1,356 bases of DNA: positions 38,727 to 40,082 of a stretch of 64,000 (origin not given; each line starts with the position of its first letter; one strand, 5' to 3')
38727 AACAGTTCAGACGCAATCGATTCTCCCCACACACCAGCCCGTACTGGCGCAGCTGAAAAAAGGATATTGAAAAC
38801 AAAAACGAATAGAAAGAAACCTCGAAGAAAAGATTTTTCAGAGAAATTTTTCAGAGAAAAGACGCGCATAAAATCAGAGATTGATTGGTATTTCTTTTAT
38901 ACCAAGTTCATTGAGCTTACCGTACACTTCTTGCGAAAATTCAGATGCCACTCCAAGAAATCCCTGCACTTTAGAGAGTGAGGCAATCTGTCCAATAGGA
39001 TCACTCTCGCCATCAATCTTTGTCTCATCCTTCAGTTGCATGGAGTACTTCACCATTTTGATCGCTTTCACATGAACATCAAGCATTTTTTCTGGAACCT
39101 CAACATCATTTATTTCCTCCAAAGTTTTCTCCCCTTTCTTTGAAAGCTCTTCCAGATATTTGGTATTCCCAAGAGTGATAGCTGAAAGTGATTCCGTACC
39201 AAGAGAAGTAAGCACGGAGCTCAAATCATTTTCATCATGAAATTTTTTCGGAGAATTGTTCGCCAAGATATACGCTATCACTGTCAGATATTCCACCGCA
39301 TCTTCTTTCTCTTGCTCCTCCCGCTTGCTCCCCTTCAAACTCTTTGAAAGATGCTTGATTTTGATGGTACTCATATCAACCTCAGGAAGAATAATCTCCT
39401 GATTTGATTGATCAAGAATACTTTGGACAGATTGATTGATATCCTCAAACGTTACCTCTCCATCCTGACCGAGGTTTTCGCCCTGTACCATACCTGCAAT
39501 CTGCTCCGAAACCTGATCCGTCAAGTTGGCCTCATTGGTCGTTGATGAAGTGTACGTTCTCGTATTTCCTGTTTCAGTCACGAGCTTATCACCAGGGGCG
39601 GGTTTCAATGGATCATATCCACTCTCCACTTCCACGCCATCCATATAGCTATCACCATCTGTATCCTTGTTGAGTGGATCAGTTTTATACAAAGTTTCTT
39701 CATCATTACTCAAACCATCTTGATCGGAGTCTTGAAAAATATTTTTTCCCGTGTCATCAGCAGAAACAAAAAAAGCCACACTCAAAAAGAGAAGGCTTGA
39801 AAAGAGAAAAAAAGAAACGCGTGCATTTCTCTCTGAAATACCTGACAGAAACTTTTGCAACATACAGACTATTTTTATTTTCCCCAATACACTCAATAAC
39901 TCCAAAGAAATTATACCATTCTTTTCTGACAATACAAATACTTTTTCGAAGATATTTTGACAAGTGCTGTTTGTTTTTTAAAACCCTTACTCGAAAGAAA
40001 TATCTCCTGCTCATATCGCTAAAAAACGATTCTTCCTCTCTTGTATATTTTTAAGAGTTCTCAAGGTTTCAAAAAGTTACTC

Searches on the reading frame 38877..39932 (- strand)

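Call 8: search_protein_families(library=pfam, proteins=[window:38877-39932:-], max_evalue=0.01)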
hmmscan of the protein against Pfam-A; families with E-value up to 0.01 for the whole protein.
window:38877-39932:- (352 aa): 1 family
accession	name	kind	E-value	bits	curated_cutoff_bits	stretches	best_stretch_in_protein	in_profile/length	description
PF18884.5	TSP3_bac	-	1.4e-07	31.6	25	1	68-88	1-21/22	Bacterial TSP3 repeat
